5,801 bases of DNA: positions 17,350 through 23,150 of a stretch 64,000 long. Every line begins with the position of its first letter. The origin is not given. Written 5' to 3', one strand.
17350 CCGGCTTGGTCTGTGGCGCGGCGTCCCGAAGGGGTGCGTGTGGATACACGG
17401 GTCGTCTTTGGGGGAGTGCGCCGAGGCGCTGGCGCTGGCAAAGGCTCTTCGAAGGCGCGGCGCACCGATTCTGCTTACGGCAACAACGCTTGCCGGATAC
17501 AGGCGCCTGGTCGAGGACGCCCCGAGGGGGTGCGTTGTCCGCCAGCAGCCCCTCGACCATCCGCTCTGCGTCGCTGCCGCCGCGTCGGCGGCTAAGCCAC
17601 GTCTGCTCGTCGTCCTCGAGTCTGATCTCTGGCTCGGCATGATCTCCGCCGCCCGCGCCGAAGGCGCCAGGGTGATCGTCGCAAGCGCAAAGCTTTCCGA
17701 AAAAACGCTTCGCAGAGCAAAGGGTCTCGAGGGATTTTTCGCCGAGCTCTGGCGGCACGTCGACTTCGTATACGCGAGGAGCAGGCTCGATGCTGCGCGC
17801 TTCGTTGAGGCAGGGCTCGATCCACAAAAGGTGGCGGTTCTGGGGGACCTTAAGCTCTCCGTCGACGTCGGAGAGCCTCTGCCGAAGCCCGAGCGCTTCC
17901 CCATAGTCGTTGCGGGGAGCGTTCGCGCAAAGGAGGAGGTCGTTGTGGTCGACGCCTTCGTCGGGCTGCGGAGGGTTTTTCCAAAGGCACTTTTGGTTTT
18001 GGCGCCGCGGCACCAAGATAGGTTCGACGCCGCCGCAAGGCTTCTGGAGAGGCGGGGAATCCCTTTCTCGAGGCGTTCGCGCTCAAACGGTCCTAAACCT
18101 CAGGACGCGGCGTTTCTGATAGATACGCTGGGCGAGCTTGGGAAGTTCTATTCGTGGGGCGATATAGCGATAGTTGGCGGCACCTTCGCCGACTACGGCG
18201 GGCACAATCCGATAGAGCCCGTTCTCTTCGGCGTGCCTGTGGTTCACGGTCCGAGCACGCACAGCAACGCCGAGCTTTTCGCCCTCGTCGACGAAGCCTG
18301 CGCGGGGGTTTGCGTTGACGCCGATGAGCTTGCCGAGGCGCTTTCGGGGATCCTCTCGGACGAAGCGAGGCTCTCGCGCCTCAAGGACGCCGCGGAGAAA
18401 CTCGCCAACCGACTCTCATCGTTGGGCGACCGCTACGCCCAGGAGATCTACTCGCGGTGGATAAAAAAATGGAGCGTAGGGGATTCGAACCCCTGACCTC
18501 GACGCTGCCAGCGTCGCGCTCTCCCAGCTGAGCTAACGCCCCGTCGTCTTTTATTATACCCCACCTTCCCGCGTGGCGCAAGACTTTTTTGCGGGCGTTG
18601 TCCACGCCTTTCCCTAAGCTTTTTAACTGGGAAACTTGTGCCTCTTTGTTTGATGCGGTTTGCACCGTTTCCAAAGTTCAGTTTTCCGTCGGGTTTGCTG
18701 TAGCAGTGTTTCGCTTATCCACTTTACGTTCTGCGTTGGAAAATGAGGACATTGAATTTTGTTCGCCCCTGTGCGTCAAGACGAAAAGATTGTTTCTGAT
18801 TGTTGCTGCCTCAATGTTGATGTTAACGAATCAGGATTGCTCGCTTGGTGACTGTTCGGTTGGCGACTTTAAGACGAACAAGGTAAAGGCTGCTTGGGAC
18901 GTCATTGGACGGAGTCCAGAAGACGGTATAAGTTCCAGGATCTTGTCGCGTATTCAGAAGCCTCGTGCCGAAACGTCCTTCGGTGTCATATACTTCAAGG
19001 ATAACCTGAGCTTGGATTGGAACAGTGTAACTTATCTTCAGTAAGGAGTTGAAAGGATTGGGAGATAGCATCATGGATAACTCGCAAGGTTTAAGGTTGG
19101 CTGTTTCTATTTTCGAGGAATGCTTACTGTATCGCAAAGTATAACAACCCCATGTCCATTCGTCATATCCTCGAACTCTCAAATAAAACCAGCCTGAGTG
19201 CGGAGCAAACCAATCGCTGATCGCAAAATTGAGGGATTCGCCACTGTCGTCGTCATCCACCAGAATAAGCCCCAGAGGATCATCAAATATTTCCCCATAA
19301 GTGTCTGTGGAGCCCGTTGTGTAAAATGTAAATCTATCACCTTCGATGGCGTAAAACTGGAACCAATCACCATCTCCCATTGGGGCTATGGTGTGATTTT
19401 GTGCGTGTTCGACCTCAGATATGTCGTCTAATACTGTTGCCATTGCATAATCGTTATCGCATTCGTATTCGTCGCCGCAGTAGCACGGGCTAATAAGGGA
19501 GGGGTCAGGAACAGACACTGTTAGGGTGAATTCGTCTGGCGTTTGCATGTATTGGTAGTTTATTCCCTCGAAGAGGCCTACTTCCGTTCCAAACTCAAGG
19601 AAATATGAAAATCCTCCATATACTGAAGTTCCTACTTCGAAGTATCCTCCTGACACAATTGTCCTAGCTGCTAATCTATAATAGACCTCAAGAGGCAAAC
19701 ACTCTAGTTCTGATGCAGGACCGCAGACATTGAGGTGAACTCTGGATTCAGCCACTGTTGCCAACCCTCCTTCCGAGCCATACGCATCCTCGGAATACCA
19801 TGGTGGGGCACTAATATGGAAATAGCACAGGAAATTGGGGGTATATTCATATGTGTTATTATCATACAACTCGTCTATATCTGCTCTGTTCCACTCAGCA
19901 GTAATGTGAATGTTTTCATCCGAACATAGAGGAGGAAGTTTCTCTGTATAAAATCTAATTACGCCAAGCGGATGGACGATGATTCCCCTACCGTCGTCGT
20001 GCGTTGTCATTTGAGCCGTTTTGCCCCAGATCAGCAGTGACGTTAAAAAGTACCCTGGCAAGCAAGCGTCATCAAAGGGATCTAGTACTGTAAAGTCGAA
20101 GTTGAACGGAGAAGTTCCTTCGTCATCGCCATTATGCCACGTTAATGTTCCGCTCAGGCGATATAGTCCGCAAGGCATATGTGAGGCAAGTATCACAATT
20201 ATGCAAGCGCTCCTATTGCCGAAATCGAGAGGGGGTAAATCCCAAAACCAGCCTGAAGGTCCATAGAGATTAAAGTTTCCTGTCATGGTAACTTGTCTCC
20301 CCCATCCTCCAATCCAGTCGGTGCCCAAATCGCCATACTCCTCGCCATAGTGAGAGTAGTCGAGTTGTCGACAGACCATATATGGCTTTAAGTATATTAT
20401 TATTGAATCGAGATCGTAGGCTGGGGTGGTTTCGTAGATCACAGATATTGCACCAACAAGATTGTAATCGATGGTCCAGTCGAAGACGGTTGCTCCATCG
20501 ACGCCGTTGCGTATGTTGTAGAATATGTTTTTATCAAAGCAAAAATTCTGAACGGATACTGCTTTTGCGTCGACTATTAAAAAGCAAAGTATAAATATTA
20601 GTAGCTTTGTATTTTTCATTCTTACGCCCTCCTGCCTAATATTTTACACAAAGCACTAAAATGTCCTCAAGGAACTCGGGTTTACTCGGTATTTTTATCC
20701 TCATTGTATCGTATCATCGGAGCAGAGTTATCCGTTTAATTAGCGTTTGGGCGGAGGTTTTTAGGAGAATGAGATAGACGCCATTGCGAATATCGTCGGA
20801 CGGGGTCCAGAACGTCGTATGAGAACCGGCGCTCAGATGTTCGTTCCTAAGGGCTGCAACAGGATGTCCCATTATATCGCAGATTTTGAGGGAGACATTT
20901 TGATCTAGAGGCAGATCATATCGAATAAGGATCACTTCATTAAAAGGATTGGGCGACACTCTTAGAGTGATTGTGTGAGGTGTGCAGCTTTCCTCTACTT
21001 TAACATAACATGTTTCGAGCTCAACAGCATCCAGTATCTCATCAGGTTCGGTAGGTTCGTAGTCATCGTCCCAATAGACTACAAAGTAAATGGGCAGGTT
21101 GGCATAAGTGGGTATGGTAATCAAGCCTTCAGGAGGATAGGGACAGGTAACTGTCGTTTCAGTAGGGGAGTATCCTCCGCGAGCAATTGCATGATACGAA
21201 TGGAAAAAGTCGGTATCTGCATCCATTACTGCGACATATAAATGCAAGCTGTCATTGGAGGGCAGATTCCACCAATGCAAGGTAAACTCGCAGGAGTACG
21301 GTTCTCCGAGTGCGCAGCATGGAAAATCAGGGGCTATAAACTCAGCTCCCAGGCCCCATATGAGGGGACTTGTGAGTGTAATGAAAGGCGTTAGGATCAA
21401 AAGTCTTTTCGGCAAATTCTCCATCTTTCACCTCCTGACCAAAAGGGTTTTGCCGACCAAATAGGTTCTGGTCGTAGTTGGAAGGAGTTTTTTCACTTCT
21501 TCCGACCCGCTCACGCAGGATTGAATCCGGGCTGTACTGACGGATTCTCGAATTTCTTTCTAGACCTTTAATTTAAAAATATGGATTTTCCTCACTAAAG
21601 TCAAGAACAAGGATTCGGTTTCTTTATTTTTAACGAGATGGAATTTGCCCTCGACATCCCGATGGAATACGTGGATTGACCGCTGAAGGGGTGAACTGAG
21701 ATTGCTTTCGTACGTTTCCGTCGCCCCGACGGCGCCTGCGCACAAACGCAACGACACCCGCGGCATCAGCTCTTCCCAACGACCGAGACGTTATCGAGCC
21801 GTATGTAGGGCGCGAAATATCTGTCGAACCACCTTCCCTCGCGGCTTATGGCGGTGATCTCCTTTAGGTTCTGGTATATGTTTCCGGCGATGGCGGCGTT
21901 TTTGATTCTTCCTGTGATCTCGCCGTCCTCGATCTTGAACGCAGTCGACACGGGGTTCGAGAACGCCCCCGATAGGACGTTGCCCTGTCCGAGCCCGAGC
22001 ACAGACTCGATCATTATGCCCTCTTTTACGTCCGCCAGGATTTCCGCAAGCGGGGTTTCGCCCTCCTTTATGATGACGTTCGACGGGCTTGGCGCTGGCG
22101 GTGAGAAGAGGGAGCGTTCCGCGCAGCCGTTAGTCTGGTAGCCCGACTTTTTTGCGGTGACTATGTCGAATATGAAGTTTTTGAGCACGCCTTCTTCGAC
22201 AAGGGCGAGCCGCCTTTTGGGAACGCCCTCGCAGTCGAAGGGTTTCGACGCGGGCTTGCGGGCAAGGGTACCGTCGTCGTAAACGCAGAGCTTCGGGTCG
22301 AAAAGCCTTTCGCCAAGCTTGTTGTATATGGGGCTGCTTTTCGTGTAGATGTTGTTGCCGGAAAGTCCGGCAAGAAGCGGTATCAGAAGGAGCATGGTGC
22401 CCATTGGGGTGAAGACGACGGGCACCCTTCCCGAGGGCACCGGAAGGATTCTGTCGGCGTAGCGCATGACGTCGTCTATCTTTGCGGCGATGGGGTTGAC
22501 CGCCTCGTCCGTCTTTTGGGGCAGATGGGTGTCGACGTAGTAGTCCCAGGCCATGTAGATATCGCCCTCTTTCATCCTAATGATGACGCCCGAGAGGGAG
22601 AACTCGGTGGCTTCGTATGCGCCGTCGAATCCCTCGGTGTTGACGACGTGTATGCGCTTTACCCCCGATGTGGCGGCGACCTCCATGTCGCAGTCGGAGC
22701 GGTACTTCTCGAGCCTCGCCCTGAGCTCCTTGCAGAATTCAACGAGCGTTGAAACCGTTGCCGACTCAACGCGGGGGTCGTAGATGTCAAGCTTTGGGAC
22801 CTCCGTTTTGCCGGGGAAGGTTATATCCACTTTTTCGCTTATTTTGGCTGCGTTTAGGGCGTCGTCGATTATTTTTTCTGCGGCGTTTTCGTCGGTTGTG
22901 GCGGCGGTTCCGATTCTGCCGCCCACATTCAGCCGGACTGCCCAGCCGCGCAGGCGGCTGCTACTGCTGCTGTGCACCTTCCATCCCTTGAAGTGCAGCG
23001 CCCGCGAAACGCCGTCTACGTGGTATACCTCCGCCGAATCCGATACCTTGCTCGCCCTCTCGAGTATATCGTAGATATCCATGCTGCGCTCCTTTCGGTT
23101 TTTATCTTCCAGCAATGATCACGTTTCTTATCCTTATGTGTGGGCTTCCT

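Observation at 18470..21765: Low-GC islet beside tRNA-Ala encoding two T9SS cargo proteins, one with a PPC domain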

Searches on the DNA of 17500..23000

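Call 34: search_rna_families(source=window, start=17500, end=23000, threshold=evalue, max_evalue=1)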
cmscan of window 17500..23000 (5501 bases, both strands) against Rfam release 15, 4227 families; matches with E-value up to 1: 1.
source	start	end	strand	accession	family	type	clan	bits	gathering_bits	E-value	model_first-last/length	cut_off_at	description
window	18470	18542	-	RF00005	tRNA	Gene; tRNA;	CL00001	64.5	29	8.7e-13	1-71/71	no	tRNA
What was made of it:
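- Tried and rejected: Only the tRNA in 17.5-23 kb (call 34).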

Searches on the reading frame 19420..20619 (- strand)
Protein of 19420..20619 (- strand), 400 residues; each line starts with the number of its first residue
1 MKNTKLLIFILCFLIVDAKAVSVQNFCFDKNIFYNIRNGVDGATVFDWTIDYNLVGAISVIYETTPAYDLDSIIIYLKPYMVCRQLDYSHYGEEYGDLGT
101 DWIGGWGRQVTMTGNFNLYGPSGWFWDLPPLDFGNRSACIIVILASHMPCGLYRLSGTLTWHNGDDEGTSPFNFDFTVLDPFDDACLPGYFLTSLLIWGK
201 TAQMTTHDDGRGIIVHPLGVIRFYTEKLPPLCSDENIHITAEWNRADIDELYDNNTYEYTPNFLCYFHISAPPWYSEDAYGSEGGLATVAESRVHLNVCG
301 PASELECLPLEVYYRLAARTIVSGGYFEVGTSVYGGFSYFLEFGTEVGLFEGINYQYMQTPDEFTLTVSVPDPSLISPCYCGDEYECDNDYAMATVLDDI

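Call 45: search_protein_representatives(protein=window:19420-20619:-)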
Query: 400 residues. Proteins with E-value up to 0.001 (for the whole library): 6; up to 1e-10: 2; up to 1e-30: 2. The best 6 are listed.
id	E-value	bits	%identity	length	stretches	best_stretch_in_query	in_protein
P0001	6.3e-283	954.6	100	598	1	1-400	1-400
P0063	3.2e-32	128.5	35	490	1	6-320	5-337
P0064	3.9e-10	55.7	27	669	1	23-272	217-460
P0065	9.0e-08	47.9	30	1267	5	278-351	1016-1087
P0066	1.1e-07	47.7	28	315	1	166-366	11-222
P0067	4.0e-05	39.2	33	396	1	6-107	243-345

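Call 47: find_encoding_contigs(protein=P0063, flank=10000, max_places=5)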
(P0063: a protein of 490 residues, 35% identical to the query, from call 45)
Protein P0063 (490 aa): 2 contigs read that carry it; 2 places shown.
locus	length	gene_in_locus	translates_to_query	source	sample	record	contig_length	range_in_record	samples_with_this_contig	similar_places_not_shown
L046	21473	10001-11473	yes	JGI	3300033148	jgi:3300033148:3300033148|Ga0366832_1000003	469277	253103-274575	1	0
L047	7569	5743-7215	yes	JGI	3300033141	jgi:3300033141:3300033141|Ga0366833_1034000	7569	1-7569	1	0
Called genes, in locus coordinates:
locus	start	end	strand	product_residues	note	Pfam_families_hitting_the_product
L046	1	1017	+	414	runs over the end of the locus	PF06980:DUF1302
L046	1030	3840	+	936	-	PF03176:MMPL, PF00873:ACR_tran (faint), PF12349:Sterol-sensing (weak), PF03176:MMPL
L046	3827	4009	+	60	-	-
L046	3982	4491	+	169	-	PF01209:Ubie_methyltran (weak), PF08241:Methyltransf_11, PF08242:Methyltransf_12, PF13489:Methyltransf_23, PF13649:Methyltransf_25, PF13847:Methyltransf_31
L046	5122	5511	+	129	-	PF24709:DUF7670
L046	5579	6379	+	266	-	-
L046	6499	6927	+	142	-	PF24709:DUF7670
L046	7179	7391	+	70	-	PF21748:UPF0150, PF15919:HicB_lk_antitox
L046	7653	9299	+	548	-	PF18962:Por_Secre_tail (weak)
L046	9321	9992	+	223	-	PF18962:Por_Secre_tail (faint)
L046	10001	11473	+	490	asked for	PF18962:Por_Secre_tail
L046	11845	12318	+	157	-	-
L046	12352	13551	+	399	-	PF07690:MFS_1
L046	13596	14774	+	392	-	PF01142:TruD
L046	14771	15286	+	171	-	-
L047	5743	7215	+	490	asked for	PF18962:Por_Secre_tail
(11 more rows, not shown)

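Call 52: find_encoding_contigs(protein=P0064, flank=10000, max_places=4)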
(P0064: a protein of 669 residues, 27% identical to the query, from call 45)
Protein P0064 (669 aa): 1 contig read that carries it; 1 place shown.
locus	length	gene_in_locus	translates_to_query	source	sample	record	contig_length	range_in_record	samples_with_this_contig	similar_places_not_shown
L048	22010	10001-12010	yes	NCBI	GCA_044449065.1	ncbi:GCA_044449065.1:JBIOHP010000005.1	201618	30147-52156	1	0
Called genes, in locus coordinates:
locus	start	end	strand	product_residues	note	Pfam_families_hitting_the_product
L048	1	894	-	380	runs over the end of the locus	PF04055:Radical_SAM, PF06969:HemN_C (faint)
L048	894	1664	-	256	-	PF03848:TehB (weak), PF02353:CMAS (weak), PF13489:Methyltransf_23, PF01209:Ubie_methyltran, PF13847:Methyltransf_31, PF08241:Methyltransf_11, PF08242:Methyltransf_12, PF13649:Methyltransf_25, +1 more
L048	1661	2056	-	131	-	PF10502:Peptidase_S26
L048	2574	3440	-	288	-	PF10502:Peptidase_S26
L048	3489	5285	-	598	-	PF00009:GTP_EFTU, PF03144:GTP_EFTU_D2, PF22042:EF-G_D2 (weak), PF00679:EFG_C, PF06421:LepA_C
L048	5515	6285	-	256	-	-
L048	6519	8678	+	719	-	PF10459:Peptidase_S46, PF13365:Trypsin_2 (faint)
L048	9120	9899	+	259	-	PF18962:Por_Secre_tail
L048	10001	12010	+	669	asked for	PF18962:Por_Secre_tail (weak)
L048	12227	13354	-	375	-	PF12679:ABC2_membrane_2, PF12730:ABC2_membrane_4 (faint), PF12698:ABC2_membrane_3, PF01061:ABC2_membrane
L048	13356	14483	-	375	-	PF12679:ABC2_membrane_2, PF12698:ABC2_membrane_3, PF01061:ABC2_membrane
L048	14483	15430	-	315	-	PF00005:ABC_tran, PF13304:AAA_21 (faint), PF13732:DrrA1-3_C (weak)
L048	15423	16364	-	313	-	PF00005:ABC_tran, PF13304:AAA_21 (faint)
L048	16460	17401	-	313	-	PF25919:BSH_CusB (faint), PF25917:BSH_RND, PF25973:BSH_CzcB, PF25881:HH_YBHG, PF25954:Beta-barrel_RND_2 (weak), PF25990:Beta-barrel_YknX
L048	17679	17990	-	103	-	PF00581:Rhodanese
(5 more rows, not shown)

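Call 53: find_encoding_contigs(protein=P0066, flank=10000, max_places=4)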
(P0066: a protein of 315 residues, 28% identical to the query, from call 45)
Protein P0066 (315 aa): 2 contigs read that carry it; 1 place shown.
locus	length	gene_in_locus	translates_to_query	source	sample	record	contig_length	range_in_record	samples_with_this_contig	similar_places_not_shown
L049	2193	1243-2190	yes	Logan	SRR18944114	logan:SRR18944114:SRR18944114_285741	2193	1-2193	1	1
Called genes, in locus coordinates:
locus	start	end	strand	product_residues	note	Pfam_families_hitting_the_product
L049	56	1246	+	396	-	PF18962:Por_Secre_tail (weak)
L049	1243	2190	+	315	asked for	PF18962:Por_Secre_tail (weak)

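Call 54: find_encoding_contigs(protein=P0067, flank=10000, max_places=4)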
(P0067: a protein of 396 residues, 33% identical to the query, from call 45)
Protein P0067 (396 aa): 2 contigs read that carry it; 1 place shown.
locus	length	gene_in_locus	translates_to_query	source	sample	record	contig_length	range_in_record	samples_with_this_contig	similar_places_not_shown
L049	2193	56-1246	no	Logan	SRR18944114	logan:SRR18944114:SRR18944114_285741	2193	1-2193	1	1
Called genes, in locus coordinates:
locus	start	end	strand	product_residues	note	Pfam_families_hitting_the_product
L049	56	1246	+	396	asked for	PF18962:Por_Secre_tail (weak)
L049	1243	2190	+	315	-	PF18962:Por_Secre_tail (weak)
